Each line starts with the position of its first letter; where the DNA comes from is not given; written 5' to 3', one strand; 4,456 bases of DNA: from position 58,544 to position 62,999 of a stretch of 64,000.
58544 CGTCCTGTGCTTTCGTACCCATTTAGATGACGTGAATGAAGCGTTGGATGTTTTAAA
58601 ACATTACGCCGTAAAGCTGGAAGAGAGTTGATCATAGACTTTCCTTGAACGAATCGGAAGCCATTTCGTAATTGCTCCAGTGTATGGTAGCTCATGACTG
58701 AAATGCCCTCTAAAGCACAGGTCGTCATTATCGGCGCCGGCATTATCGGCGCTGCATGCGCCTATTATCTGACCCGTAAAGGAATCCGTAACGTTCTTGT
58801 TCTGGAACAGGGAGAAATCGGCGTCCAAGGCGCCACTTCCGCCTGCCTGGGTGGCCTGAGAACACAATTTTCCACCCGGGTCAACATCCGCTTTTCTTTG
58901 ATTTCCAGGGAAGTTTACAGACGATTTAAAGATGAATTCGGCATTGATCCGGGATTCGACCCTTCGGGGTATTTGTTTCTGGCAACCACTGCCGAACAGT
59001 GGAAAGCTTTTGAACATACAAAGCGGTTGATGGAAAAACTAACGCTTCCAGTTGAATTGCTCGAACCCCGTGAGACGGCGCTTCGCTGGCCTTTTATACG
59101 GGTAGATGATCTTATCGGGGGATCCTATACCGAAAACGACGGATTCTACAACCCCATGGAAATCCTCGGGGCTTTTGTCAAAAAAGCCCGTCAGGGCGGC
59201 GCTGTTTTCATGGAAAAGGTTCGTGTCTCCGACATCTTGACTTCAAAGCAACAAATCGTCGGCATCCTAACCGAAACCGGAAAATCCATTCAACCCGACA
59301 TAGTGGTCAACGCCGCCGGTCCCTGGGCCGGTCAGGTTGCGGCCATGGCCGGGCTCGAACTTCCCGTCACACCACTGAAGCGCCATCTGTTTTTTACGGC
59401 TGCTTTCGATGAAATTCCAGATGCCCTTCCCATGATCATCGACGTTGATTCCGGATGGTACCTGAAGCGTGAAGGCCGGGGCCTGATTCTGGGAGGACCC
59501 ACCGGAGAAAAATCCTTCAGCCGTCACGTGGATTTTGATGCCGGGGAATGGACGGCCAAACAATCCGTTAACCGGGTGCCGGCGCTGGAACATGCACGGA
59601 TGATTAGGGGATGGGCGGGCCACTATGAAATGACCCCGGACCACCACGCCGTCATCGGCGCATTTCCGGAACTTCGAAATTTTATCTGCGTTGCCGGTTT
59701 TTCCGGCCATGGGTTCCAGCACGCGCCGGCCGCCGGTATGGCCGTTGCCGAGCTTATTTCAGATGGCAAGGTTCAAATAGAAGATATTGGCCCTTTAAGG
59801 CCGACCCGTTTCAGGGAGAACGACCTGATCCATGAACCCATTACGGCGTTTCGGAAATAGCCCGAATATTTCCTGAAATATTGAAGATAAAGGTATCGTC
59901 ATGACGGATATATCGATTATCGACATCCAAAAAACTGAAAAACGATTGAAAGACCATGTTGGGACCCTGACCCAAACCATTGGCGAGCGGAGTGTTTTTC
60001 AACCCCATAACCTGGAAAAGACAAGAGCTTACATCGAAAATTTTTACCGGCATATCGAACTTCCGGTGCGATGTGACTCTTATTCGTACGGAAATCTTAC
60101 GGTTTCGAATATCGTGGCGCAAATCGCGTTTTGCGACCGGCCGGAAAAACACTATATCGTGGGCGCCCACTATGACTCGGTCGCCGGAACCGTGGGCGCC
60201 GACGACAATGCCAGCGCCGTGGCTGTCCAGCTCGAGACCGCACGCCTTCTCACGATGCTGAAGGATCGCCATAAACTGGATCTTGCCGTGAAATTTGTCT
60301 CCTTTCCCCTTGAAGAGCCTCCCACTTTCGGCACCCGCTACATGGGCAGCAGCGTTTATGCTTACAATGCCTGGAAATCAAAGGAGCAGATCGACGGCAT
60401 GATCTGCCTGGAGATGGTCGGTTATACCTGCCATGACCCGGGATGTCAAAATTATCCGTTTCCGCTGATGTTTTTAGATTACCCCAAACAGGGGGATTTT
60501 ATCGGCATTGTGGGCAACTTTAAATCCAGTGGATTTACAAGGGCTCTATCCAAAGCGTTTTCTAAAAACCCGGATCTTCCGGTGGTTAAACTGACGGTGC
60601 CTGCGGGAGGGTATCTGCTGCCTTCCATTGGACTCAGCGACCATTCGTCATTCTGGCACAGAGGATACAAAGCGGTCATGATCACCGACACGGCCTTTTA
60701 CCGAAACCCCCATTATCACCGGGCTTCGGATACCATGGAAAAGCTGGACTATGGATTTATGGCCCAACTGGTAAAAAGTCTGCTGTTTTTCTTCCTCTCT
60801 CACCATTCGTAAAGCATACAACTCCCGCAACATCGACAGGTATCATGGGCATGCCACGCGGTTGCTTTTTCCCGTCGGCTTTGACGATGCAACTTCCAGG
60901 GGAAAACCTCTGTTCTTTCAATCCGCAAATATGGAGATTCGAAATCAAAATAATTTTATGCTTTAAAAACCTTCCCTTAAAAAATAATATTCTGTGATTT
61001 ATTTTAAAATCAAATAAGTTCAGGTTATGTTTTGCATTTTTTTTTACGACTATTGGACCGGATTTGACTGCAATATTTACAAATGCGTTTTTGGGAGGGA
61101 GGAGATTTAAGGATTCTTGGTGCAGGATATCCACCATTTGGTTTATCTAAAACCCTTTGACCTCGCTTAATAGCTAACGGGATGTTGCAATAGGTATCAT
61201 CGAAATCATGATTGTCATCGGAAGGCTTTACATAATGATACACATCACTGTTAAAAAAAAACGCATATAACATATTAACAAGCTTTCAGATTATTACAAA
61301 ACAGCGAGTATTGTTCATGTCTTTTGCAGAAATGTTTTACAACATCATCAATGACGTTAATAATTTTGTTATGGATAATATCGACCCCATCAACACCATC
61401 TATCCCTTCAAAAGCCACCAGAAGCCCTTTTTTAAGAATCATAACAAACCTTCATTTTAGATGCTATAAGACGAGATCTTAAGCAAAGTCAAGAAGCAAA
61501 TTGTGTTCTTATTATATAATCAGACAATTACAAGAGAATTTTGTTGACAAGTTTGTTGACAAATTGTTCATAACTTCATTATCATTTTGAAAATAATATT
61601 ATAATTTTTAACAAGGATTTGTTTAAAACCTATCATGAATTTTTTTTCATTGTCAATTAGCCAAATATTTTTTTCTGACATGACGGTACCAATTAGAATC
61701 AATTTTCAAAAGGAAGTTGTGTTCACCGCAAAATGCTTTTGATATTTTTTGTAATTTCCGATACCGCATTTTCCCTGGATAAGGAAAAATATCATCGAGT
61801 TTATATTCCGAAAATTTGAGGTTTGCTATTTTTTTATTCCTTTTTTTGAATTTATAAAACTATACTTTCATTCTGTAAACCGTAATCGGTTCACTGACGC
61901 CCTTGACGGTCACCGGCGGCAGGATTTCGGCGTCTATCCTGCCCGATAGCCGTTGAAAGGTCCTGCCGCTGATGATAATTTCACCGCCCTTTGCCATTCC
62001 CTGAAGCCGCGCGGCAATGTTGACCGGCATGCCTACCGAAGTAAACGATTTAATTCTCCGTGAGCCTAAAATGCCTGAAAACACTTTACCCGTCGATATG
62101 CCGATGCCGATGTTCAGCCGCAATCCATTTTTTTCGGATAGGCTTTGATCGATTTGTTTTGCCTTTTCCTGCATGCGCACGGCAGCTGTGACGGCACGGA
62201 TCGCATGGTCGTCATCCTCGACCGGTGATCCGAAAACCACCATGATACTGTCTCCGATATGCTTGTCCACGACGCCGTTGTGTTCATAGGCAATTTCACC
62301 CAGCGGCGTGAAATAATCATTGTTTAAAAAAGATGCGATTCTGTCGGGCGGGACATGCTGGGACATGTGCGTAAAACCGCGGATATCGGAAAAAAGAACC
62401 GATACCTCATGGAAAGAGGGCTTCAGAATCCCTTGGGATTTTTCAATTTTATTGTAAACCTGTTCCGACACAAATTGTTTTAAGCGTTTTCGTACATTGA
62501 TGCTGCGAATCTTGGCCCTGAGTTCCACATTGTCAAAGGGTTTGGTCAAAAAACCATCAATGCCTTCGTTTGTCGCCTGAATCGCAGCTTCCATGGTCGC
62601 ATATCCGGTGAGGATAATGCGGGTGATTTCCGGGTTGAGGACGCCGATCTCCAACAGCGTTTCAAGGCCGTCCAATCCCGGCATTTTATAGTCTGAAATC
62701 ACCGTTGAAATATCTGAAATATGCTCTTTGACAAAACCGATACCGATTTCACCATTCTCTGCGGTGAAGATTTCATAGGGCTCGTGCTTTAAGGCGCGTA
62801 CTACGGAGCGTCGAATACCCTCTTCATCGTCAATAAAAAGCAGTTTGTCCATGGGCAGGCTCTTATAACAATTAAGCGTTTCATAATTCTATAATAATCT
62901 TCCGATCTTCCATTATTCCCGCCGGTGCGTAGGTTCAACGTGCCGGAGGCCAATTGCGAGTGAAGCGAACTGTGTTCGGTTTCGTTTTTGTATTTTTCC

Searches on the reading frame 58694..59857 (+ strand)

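Call 57: search_protein_families(library=pfam, proteins=[window:58694-59857:+], max_evalue=0.00001)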
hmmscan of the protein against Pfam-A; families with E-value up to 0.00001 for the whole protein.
window:58694-59857:+ (388 aa): 3 families
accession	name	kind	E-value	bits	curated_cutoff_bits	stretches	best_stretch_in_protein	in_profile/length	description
PF01266.30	DAO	-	1.1e-67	229.6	27.9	1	10-354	2-353/353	FAD dependent oxidoreductase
PF01134.28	GIDA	-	5.4e-07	29.4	22.1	0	175-219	115-159/391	Glucose inhibited division protein A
PF13450.12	NAD_binding_8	-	2.3e-06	28.2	21.9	1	12-41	1-29/68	NAD(P)-binding Rossmann-like domain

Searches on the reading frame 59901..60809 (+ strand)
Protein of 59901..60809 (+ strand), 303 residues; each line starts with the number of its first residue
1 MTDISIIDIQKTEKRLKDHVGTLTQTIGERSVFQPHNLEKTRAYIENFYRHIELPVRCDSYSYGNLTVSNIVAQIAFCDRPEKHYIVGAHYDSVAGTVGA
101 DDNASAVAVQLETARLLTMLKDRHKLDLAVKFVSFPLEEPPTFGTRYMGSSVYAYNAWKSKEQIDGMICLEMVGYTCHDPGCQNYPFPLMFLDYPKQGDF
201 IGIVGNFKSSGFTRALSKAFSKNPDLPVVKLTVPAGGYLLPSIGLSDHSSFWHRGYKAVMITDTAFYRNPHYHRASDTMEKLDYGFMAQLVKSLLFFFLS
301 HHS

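Call 57: search_protein_families(library=pfam, proteins=[window:59901-60809:+], max_evalue=0.00001)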
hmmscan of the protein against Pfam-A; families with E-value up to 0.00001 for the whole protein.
window:59901-60809:+ (303 aa): 1 family
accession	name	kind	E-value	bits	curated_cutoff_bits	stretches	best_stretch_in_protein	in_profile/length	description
PF04389.22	Peptidase_M28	-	4.9e-24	85.6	21.3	1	70-290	1-185/193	Peptidase family M28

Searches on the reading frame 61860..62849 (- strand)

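Call 57: search_protein_families(library=pfam, proteins=[window:61860-62849:-], max_evalue=0.00001)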
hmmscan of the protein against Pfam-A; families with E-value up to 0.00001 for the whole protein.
window:61860-62849:- (329 aa): 2 families
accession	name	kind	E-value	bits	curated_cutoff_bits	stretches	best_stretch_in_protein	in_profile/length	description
PF00211.25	Guanylate_cyc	-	2.5e-26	92.8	21.9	1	144-325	4-179/183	Adenylate and Guanylate cyclase catalytic domain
PF00072.30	Response_reg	-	2.8e-22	79.4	30.2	1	4-115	2-111/111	Response regulator receiver domain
